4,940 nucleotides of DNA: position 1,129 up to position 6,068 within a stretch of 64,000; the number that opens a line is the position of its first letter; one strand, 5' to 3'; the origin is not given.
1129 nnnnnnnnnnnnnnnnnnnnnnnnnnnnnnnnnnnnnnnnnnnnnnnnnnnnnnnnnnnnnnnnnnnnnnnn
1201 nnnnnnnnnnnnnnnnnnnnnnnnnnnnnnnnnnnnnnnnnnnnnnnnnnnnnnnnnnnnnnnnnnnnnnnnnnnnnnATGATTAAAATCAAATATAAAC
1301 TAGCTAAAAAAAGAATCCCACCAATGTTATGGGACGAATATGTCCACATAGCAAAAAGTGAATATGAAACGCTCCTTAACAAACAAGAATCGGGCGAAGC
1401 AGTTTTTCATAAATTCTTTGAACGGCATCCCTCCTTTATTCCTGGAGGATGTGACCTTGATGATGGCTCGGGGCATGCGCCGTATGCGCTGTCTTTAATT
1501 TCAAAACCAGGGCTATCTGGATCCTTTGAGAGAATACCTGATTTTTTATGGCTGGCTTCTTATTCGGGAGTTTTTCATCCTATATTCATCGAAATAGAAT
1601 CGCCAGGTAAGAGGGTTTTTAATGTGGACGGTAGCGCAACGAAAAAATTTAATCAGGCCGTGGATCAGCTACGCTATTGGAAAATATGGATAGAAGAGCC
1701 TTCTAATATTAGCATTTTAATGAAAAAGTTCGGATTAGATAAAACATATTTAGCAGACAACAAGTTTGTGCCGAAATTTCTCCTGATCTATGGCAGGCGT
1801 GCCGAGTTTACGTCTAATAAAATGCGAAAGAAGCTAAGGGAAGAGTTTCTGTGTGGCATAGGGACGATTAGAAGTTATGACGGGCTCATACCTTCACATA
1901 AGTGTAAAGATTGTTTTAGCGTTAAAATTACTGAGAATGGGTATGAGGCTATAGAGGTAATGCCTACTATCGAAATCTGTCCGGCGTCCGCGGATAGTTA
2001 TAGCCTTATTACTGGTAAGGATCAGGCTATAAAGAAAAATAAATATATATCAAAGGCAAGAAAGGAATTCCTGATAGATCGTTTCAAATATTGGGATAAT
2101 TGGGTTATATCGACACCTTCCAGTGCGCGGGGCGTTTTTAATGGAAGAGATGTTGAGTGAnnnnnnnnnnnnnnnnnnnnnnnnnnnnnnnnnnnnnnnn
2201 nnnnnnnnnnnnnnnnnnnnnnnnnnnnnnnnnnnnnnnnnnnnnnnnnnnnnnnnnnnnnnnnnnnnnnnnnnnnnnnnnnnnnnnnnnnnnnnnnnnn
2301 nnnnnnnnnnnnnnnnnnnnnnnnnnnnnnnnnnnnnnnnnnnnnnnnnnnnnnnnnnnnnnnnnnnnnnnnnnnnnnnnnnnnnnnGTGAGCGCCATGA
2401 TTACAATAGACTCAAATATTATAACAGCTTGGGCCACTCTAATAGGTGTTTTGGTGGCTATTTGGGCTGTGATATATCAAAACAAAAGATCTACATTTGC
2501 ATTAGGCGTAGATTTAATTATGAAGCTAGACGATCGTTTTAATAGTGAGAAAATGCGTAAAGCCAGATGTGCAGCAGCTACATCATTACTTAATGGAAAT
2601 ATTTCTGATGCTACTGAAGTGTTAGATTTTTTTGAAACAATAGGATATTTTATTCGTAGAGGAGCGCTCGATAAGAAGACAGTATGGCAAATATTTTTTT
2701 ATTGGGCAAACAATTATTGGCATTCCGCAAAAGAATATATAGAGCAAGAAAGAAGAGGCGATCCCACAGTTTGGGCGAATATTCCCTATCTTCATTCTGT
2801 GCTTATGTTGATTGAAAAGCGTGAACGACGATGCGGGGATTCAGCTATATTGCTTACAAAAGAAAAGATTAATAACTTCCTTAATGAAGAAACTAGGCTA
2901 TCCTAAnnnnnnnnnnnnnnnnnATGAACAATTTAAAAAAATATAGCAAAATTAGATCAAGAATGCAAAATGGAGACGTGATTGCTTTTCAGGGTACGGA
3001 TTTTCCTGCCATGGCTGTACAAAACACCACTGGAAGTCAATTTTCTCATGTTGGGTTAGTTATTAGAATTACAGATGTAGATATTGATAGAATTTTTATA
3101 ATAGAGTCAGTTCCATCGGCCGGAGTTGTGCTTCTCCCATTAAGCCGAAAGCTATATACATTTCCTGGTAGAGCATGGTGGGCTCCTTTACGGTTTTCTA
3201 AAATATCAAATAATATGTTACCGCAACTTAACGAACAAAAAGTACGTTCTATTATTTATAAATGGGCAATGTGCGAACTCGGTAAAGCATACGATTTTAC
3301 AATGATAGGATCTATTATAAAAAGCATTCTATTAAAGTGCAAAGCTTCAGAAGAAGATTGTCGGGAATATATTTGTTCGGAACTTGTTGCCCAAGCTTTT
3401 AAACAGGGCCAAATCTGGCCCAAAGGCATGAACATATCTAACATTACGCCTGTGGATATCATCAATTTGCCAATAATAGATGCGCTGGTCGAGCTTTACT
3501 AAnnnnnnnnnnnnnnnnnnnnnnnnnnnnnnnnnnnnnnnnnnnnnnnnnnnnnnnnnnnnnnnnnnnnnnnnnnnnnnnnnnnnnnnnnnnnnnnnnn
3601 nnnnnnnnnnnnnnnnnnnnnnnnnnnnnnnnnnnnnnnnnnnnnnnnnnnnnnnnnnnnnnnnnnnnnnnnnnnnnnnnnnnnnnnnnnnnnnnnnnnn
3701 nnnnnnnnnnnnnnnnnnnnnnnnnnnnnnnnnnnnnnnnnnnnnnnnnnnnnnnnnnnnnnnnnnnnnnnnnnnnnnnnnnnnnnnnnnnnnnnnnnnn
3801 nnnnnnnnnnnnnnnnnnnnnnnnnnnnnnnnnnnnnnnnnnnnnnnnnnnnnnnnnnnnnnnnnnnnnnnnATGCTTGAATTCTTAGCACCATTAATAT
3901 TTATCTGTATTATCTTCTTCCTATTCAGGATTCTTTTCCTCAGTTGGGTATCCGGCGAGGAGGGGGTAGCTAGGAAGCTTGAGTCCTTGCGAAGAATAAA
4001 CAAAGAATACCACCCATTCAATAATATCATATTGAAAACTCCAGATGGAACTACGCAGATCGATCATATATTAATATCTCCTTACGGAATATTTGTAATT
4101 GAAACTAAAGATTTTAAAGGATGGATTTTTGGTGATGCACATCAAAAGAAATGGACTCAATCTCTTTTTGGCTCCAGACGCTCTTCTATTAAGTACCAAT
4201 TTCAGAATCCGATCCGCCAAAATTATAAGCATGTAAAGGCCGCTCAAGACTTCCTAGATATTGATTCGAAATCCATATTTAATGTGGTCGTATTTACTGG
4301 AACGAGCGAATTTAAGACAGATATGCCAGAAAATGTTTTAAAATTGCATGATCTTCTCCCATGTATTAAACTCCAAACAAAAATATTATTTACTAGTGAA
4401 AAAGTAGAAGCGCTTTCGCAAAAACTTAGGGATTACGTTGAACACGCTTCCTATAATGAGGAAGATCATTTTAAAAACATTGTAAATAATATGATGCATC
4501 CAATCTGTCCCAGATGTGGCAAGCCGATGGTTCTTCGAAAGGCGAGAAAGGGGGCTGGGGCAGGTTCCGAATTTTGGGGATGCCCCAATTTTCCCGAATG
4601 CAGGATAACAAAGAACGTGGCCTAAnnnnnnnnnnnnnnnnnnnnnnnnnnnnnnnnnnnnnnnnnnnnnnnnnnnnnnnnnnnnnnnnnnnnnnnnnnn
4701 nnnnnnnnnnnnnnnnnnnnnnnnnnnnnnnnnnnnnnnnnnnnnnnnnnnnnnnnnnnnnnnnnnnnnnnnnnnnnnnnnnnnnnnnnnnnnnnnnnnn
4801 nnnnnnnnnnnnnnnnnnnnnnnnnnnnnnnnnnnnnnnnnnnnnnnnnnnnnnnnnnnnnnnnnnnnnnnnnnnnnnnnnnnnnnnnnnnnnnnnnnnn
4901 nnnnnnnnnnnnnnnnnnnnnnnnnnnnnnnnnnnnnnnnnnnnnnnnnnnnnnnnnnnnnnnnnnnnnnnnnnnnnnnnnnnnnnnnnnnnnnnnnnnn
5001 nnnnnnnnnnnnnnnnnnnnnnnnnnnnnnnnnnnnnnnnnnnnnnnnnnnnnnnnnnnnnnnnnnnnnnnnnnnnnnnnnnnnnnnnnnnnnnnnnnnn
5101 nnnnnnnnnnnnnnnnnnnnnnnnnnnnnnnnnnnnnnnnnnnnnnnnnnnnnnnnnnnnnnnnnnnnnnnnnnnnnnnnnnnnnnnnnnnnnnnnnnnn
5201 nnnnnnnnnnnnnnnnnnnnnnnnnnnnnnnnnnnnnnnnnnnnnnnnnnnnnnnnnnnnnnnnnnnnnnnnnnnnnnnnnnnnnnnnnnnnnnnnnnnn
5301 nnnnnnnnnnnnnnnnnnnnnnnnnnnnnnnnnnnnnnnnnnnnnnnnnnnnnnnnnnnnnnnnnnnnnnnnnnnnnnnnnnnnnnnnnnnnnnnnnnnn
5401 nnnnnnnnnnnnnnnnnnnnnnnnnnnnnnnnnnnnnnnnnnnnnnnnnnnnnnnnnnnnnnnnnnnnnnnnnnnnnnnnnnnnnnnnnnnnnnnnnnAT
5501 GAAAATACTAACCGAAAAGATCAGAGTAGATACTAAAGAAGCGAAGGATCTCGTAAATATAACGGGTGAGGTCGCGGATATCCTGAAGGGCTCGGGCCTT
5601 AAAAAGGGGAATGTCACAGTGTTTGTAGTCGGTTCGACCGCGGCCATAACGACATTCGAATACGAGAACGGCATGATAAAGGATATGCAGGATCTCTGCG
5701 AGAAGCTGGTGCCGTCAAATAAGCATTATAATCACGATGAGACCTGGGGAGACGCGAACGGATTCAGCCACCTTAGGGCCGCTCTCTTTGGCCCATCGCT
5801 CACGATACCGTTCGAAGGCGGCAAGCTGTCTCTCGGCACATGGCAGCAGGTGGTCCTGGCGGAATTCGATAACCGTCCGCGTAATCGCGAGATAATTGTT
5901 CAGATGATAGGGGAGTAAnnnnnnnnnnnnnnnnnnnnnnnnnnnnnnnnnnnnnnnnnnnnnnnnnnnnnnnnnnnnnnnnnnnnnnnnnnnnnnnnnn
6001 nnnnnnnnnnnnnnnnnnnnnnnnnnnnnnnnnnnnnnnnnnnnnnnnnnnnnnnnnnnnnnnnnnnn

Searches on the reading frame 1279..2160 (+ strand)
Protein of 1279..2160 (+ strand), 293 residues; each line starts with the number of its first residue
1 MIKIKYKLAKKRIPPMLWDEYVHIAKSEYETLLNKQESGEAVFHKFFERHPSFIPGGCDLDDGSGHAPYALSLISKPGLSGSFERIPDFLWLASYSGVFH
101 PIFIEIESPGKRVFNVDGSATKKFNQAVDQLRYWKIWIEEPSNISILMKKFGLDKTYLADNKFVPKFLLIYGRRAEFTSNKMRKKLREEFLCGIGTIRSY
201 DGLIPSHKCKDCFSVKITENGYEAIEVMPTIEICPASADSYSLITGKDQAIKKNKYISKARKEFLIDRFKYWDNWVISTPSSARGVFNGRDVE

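Call 98: search_protein_families(library=pfam, proteins=[window:1279-2160:+], max_evalue=0.001)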
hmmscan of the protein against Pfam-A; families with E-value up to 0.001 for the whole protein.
window:1279-2160:+ (293 aa): 1 family
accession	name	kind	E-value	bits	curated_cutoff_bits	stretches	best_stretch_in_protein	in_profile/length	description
PF14082.12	SduA_C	-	9e-16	58.9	27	1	38-201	2-156/159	Shedu protein SduA, C-terminal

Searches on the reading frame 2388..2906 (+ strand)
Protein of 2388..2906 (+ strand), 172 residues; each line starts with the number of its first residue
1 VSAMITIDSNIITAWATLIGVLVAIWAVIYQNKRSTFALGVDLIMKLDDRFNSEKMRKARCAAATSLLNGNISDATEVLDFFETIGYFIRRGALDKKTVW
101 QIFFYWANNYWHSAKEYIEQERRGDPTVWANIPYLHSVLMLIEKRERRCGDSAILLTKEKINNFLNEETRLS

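Call 98: search_protein_families(library=pfam, proteins=[window:2388-2906:+], max_evalue=0.001)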
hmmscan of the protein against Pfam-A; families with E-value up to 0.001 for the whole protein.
window:2388-2906:+ (172 aa): 1 family
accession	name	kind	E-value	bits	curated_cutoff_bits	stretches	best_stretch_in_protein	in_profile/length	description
PF15956.11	DUF4760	-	9.4e-13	49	25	1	16-135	3-137/141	Domain of unknown function (DUF4760)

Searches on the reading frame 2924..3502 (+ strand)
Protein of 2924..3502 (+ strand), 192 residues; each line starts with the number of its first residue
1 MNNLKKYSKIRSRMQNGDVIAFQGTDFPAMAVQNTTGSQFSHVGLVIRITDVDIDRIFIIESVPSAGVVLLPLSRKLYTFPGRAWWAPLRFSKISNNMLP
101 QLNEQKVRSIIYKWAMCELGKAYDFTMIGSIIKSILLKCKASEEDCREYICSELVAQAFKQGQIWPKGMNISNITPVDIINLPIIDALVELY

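Call 98: search_protein_families(library=pfam, proteins=[window:2924-3502:+], max_evalue=0.001)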
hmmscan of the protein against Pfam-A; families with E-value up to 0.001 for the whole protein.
window:2924-3502:+ (192 aa): 1 family
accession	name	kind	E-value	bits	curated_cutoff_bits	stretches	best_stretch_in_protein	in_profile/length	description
PF05708.18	Peptidase_C92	-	9.9e-07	29.4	27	1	14-161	2-120/166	Permuted papain-like amidase enzyme, YaeF/YiiX, C92 family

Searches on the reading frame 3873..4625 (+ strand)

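Call 98: search_protein_families(library=pfam, proteins=[window:3873-4625:+], max_evalue=0.001)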
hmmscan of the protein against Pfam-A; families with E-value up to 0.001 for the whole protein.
window:3873-4625:+ (250 aa): 2 families
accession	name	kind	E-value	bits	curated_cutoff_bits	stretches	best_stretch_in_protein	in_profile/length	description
PF08378.17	NERD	-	2.9e-31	108.7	22.1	1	27-142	4-111/111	Nuclease-related domain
PF01396.24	Zn_ribbon_Top1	-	2.1e-11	43.9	32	1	211-248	3-35/39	Topoisomerase DNA binding C4 zinc finger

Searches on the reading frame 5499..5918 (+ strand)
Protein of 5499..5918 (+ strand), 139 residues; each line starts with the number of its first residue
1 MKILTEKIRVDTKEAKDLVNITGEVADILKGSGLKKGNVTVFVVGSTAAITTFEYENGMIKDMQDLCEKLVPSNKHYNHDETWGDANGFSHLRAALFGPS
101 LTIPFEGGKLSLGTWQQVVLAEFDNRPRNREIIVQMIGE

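Call 98: search_protein_families(library=pfam, proteins=[window:5499-5918:+], max_evalue=0.001)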
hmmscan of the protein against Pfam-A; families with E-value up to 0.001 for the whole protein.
window:5499-5918:+ (139 aa): 1 family
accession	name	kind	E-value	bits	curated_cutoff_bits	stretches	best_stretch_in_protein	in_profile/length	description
PF01894.22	UPF0047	-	1.1e-34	119.5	27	1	20-136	1-117/117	Uncharacterised protein family UPF0047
